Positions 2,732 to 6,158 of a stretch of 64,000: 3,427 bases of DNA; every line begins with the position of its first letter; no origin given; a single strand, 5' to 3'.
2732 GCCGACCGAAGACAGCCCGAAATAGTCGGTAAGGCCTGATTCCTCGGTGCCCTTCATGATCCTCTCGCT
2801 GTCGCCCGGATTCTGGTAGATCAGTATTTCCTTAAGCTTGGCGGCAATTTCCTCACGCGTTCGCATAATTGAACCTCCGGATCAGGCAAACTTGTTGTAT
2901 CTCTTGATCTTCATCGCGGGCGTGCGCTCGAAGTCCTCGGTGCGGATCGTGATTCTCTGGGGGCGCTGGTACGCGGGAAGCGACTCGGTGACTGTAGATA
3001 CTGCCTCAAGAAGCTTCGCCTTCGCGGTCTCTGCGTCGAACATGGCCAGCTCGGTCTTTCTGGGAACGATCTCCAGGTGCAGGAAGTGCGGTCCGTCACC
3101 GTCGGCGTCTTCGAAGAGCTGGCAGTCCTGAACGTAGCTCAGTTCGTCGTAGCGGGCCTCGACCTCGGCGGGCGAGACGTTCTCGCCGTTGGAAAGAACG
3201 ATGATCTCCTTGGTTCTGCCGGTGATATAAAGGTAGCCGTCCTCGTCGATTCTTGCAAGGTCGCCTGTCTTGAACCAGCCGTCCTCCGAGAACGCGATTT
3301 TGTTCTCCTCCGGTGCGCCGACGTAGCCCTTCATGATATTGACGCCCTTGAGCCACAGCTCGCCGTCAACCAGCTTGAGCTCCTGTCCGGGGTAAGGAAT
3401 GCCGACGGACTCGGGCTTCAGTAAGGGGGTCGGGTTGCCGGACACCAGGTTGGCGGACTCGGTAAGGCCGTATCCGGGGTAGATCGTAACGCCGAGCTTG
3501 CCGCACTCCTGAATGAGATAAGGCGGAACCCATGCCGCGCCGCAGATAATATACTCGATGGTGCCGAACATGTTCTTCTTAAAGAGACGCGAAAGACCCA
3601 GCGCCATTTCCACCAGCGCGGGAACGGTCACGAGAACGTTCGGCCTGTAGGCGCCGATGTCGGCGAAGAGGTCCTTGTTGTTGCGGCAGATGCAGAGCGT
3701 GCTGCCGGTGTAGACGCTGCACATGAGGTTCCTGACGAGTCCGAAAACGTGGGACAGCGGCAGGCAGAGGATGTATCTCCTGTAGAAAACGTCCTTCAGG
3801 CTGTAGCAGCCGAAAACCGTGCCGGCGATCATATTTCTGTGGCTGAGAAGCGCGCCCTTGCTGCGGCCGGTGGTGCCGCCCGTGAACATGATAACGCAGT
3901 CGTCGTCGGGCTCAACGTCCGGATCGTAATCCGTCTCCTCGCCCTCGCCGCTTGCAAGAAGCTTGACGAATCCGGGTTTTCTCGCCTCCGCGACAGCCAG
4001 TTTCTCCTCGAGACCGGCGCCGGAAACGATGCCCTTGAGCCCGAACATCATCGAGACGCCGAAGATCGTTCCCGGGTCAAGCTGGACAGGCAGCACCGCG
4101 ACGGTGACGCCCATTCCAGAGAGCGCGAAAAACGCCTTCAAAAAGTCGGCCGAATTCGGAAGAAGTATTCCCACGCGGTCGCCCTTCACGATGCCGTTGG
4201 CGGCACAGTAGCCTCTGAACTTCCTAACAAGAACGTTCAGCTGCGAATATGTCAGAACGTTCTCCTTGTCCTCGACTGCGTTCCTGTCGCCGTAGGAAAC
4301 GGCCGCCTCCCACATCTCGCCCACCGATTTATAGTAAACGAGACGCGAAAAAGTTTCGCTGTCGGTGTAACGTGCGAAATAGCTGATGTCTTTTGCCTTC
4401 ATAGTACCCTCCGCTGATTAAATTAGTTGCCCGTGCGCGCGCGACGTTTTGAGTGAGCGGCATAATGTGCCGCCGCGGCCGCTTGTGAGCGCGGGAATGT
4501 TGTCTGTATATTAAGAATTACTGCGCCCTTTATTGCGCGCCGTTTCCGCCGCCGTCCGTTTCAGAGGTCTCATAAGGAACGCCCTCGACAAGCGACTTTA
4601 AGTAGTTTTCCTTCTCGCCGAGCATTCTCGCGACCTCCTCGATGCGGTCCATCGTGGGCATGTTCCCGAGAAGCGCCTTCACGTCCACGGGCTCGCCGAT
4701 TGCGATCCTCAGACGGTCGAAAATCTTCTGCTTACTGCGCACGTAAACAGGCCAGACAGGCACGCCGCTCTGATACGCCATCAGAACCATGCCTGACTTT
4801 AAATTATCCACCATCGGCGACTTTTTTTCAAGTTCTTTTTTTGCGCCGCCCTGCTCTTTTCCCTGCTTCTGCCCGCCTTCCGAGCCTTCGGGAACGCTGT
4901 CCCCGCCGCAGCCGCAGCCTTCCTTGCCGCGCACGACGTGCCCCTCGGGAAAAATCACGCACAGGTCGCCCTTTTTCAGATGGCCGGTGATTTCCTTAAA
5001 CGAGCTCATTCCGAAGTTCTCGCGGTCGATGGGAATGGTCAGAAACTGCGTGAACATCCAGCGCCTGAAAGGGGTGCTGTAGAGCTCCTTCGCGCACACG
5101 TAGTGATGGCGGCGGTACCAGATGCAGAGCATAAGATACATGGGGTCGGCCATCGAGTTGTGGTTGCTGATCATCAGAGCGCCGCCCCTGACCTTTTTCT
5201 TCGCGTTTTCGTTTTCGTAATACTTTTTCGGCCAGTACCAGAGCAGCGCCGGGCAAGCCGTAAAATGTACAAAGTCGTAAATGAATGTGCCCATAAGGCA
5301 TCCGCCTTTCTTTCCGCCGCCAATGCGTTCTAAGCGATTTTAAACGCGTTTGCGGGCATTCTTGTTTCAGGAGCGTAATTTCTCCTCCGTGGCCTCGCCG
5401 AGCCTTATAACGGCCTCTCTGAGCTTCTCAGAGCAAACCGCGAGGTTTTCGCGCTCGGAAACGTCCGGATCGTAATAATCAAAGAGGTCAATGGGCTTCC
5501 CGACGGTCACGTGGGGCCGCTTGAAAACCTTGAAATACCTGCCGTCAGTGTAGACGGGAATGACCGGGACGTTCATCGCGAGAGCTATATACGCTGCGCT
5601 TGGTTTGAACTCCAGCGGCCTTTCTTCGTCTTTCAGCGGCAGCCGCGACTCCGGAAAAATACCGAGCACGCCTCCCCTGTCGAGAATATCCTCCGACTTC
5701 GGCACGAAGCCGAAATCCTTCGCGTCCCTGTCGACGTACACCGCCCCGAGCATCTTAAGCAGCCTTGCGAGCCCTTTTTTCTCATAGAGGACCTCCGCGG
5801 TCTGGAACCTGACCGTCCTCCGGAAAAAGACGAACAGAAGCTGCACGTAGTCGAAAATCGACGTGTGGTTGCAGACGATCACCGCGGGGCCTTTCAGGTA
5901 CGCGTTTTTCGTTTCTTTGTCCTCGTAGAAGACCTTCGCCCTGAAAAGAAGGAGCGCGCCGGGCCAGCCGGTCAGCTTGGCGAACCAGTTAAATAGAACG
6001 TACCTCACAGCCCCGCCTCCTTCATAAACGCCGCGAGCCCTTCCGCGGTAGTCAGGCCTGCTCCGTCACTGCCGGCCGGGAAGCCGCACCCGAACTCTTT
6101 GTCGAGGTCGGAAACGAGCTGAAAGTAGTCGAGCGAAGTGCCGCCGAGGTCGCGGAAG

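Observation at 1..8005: Operon resembling a duplicated, split Aas system, co-transcribed with FakA/FakB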

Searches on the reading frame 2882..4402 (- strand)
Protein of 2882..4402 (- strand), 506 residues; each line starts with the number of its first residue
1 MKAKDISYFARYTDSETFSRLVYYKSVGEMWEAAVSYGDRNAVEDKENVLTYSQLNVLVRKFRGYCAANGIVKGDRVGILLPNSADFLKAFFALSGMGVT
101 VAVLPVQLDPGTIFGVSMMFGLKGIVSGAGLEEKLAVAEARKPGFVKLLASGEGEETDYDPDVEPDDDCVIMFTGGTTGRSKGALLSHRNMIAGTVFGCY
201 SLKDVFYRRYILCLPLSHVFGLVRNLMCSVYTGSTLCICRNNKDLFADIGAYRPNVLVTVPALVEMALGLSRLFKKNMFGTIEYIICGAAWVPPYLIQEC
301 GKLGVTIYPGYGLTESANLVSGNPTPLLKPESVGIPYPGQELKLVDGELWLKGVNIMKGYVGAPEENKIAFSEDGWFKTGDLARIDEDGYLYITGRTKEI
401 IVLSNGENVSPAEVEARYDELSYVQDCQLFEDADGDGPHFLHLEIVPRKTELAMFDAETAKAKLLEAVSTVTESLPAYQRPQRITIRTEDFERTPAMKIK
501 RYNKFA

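Call 8: search_protein_families(library=pfam, proteins=[window:2882-4402:-], max_evalue=0.01)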
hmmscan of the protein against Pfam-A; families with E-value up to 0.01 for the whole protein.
window:2882-4402:- (506 aa): 2 families
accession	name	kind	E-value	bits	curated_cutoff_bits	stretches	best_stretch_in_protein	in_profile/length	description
PF00501.34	AMP-binding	-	1.3e-59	202.4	29.9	1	32-360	3-383/384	AMP-binding enzyme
PF23562.2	AMP-binding_C_3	-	0.0002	22.2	20.8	1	399-501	2-105/124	AMP-binding enzyme C-terminal domain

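Call 9: search_protein_families(library=ncbifam, proteins=[window:2882-4402:-], max_evalue=0.01)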
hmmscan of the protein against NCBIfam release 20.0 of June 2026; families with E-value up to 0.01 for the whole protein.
window:2882-4402:- (506 aa): 105 families (the best 25 are shown)
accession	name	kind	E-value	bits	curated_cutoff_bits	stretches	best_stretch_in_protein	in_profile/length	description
NF004837.0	PRK06187.1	subfamily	1.1e-62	212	476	2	141-501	147-515/531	long-chain-fatty-acid--CoA ligase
TIGR01923.1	menE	equivalog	6e-58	196.7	330.15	1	51-435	1-385/442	o-succinylbenzoate--CoA ligase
NF004114.0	PRK05605.1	equivalog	9.8e-58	195.8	766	2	147-501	200-562/575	long-chain-fatty-acid--CoA ligase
NF005801.1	PRK07656.1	equivalog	5.2e-53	180.4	657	2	145-427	140-432/500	FadD3 family acyl-CoA ligase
NF052269.1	Staph_lig_FadD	equivalog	3.3e-52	177.5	650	1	41-430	17-425/499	long-chain-fatty-acid--CoA ligase FadD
NF005714.0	PRK07529.1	subfamily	7.6e-52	176.5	632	2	138-418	190-495/640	acyl-CoA synthetase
NF006523.0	PRK08974.1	equivalog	3.8e-46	157.4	884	2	156-428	195-484/561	long-chain-fatty-acid--CoA ligase FadD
NF005307.0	PRK06839.1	equivalog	1.9e-44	152.2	748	1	38-432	16-427/496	o-succinylbenzoate--CoA ligase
NF002966.0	PRK03640.1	equivalog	2.7e-44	151.6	556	1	38-502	16-474/483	o-succinylbenzoate--CoA ligase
NF004229.0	PRK05677.1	subfamily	1.1e-43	149.5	879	2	145-489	187-537/563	long-chain-fatty-acid--CoA ligase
NF006181.0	PRK08314.1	subfamily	3.5e-43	147.7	705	2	140-431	178-485/563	long-chain-fatty-acid--CoA ligase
NF005463.0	PRK07059.1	subfamily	4e-43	147.7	869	2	145-501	184-549/557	long-chain-fatty-acid--CoA ligase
NF005702.0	PRK07514.1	subfamily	3.7e-41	141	558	1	157-436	147-438/506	malonyl-CoA synthase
NF009139.0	PRK12492.1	equivalog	2.7e-40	138.4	1018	2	145-501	187-555/562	long-chain-fatty-acid--CoA ligase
NF004511.1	PRK05852.1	equivalog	2.9e-40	138.4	650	1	44-486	21-483/505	FadD7 family fatty acid--CoA ligase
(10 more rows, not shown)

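Call 13: find_encoding_contigs(protein=window:2882-4402:-, flank=10000, max_places=6)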
Protein window:2882-4402:- (506 aa): 3 contigs read that carry it; 2 places shown.
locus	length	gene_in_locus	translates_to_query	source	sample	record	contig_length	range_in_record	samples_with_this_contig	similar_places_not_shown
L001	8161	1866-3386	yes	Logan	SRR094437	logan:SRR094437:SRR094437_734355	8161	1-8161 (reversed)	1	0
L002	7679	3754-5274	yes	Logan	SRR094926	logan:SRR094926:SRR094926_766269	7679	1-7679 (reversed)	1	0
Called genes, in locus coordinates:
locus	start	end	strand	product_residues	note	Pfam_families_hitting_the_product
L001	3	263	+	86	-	?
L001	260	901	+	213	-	PF01553:Acyltransferase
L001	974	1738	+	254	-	PF01553:Acyltransferase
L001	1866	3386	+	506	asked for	PF00501:AMP-binding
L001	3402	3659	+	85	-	-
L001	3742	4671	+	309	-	PF02129:Peptidase_S15 (weak), PF00561:Abhydrolase_1 (weak), PF12697:Abhydrolase_6 (faint), PF12146:Hydrolase_4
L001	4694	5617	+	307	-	PF02645:DegV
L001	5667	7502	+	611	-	PF02734:Dak2, PF21645:FakA-like_M, PF13684:FakA-like_C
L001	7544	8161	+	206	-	?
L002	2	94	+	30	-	?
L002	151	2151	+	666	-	PF00501:AMP-binding, PF00550:PP-binding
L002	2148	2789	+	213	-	PF01553:Acyltransferase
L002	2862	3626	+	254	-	PF01553:Acyltransferase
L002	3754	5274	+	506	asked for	PF00501:AMP-binding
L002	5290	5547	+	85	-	-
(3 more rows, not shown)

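Call 20: search_protein_families(library=pfam, proteins=[L001:7544-8161:+], max_evalue=0.001)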
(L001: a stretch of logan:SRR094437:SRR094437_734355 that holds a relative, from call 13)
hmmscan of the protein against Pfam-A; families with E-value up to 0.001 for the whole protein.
L001:7544-8161:+ (206 aa): 2 families
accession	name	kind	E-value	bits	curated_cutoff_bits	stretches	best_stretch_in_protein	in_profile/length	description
PF00561.26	Abhydrolase_1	-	4.5e-08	33.5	25.8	1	100-186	2-87/245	alpha/beta hydrolase fold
PF12146.15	Hydrolase_4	-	4.2e-05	23.4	27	1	98-198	4-104/239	Serine aminopeptidase, S33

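Call 27: search_solved_structures(query=window:2882-4402:-, max_evalue=1e-20)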
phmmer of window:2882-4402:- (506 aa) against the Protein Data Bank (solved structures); distinct sequences matched with E-value up to 1e-20: 34.
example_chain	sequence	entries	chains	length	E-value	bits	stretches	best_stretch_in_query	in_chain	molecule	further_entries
3r44_A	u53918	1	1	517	5.4e-37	130.7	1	42-416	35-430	fatty acyl CoA synthetase FADD13 (FATTY-ACYL-CoA SYNTHETASE)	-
5buq_A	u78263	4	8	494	1.3e-35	126.2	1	40-416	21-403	2-succinylbenzoate--CoA ligase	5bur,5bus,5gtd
5x8f_A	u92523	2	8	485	1.3e-35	126.2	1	40-416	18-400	2-succinylbenzoate--CoA ligase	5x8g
8wev_A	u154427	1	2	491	2.9e-35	125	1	42-427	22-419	Feruloyl-CoA Synthetase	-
8weu_A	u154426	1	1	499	3e-35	125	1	42-427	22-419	Fatty-acyl-CoA synthase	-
5ie0_A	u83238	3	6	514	4.8e-35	124.3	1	33-498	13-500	Oxalate--CoA ligase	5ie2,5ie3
6qjz_A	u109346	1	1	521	2.5e-33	118.6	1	164-459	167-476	oxalyl CoA-synthetase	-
4gxr_A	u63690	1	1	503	2e-32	115.7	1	158-464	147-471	Malonyl CoA synthetase, Benzoate-CoA ligase Chimeric protein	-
4gxq_A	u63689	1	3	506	3.5e-32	114.8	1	157-430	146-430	Malonyl CoA synthetase, Benzoate-CoA ligase Chimeric protein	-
4fut_A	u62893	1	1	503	6.2e-32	114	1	157-426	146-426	Malonyl CoA synthetase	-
4fuq_A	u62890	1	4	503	6.2e-32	114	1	157-426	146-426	Malonyl CoA synthetase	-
5zrn_A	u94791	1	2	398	1.7e-30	109.3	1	43-396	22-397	Long-chain-fatty-acid--CoA ligase FadD13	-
3t5b_A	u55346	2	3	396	4.8e-30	107.8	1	43-393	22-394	PROBABLE CHAIN-FATTY-ACID-CoA LIGASE FADD13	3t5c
6mfy_A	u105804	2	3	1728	2.8e-28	102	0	25-441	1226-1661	Linear gramicidin synthase subunit A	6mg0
9be3_A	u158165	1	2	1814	3.5e-28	101.6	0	25-441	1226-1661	Linear gramicidin synthase subunit A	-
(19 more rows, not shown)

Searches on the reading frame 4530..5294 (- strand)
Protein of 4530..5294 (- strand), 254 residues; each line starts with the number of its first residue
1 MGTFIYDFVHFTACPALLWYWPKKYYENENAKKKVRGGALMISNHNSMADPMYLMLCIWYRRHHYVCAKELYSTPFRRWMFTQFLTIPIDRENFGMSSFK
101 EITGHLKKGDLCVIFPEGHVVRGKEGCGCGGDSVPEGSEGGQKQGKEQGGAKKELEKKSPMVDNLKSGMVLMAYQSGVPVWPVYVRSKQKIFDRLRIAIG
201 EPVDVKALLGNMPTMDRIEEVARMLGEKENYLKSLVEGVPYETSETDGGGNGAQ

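Call 8: search_protein_families(library=pfam, proteins=[window:4530-5294:-], max_evalue=0.01)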
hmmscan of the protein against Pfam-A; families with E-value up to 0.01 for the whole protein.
window:4530-5294:- (254 aa): 1 family
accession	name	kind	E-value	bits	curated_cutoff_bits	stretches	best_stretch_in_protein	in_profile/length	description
PF01553.26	Acyltransferase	-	4.1e-19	69.1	23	1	27-185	6-131/132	Acyltransferase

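Call 9: search_protein_families(library=ncbifam, proteins=[window:4530-5294:-], max_evalue=0.01)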
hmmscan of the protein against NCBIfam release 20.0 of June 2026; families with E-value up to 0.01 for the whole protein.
window:4530-5294:- (254 aa): 3 families
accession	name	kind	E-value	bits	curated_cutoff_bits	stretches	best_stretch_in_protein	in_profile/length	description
TIGR00530.1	AGP_acyltrn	subfamily_domain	1.3e-16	60.6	102.95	1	34-124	13-104/130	1-acylglycerol-3-phosphate O-acyltransferase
NF006386.0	PRK08633.1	equivalog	1.3e-14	52.9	1221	1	35-122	439-524/1147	acyl-[ACP]--phospholipid O-acyltransferase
NF052553.1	LyOrLpactfOlsABRUA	equivalog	0.0023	17.2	300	1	39-121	67-148/263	lyso-ornithine lipid O-acyltransferase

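Call 28: search_solved_structures(query=window:4530-5294:-, max_evalue=0.01)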
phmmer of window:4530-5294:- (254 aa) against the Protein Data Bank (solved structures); distinct sequences matched with E-value up to 0.01: 1.
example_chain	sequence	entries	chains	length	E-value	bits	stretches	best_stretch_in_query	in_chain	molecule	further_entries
5kym_A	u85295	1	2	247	0.0011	21.8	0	19-119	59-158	1-acyl-sn-glycerol-3-phosphate acyltransferase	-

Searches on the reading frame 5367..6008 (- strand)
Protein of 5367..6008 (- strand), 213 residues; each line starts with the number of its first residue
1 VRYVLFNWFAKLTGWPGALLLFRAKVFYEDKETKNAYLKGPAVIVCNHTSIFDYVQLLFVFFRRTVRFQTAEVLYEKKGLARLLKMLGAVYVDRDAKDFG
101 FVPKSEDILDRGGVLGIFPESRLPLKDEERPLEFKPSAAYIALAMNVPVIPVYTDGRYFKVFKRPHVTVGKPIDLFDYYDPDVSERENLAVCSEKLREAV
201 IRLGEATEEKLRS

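Call 8: search_protein_families(library=pfam, proteins=[window:5367-6008:-], max_evalue=0.01)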
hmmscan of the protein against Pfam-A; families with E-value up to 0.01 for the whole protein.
window:5367-6008:- (213 aa): 1 family
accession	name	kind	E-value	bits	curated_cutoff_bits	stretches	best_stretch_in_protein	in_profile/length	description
PF01553.26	Acyltransferase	-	1.3e-17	64.3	23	1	33-153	7-130/132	Acyltransferase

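Call 9: search_protein_families(library=ncbifam, proteins=[window:5367-6008:-], max_evalue=0.01)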
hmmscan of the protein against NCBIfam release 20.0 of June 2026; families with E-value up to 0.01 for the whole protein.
window:5367-6008:- (213 aa): 5 families
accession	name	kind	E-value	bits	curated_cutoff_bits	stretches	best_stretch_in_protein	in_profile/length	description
TIGR00530.1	AGP_acyltrn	subfamily_domain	2e-15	56.7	102.95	1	33-153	9-128/130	1-acylglycerol-3-phosphate O-acyltransferase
NF006386.0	PRK08633.1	equivalog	8.4e-14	50.2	1221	1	31-166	432-563/1147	acyl-[ACP]--phospholipid O-acyltransferase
NF052615.1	orn_lipid_OlsF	equivalog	0.0025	16.5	620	1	21-162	61-204/570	bifunctional ornithine lipid synthase OlsF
NF005959.0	PRK08043.1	equivalog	0.0033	15.7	886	1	35-166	23-149/719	bifunctional acyl-ACP--phospholipid O-acyltransferase/long-chain-fatty-acid--ACP ligase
NF011593.0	PRK15018.1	equivalog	0.0071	16.1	501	1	29-161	54-186/245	1-acylglycerol-3-phosphate O-acyltransferase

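Call 29: search_solved_structures(query=window:5367-6008:-, max_evalue=0.01)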
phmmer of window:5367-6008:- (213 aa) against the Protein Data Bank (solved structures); distinct sequences matched with E-value up to 0.01: 1.
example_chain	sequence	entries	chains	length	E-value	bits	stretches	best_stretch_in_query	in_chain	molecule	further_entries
5kym_A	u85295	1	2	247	8e-06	28.9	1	42-182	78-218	1-acyl-sn-glycerol-3-phosphate acyltransferase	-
